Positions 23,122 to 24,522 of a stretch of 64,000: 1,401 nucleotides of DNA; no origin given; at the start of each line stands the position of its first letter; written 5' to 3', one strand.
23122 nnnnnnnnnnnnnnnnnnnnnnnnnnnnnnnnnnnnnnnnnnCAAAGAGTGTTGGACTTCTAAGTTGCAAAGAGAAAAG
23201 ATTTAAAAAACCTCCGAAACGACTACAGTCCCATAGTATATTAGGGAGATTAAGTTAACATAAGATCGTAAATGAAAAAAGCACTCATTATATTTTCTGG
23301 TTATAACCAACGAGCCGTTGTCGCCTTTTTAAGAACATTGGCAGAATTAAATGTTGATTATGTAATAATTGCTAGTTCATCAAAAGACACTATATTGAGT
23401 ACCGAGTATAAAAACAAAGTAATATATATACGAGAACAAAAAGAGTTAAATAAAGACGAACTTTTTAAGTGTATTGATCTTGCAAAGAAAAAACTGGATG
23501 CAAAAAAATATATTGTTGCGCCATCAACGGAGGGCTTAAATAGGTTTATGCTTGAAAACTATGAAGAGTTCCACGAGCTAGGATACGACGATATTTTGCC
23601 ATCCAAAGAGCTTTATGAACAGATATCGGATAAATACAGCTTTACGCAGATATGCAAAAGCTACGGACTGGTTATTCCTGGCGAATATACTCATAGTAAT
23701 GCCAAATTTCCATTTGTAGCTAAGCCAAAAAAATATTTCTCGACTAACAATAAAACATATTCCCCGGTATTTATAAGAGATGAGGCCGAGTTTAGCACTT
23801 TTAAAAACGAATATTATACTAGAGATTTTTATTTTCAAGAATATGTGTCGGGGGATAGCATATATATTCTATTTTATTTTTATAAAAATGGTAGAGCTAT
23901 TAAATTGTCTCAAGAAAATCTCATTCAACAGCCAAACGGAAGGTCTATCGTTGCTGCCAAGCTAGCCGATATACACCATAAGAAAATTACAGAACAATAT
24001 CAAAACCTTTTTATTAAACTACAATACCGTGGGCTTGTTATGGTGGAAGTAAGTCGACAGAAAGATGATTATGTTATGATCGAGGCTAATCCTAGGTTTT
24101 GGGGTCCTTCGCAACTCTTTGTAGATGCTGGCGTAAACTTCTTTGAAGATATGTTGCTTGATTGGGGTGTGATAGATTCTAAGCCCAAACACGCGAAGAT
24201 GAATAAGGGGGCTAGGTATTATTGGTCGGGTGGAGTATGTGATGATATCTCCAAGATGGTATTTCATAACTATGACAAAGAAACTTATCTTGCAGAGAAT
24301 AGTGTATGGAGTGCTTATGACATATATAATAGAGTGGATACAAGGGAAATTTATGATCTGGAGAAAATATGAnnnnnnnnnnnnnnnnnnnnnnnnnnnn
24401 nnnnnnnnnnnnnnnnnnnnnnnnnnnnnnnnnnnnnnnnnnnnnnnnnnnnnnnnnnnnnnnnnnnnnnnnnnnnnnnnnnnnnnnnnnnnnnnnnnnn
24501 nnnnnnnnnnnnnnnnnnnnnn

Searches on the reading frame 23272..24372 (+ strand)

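Call 50: search_protein_families(library=pfam, proteins=[window:23272-24372:+], max_evalue=0.00001)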
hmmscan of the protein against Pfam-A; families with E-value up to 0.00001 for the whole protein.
window:23272-24372:+ (366 aa): 0 families

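Call 68: search_protein_families(library=pfam, proteins=[window:23272-24372:+], max_evalue=0.01)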
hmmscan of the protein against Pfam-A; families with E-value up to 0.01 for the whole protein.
window:23272-24372:+ (366 aa): 2 families
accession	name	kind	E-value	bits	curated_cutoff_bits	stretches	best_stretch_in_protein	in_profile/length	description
PF02655.19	ATP-grasp_3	-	3e-05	24.6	23.2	1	118-278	1-159/160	ATP-grasp domain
PF15632.11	ATPgrasp_Ter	-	0.0028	17.9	29.1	1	235-296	45-106/131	ATP-grasp in the biosynthetic pathway with Ter operon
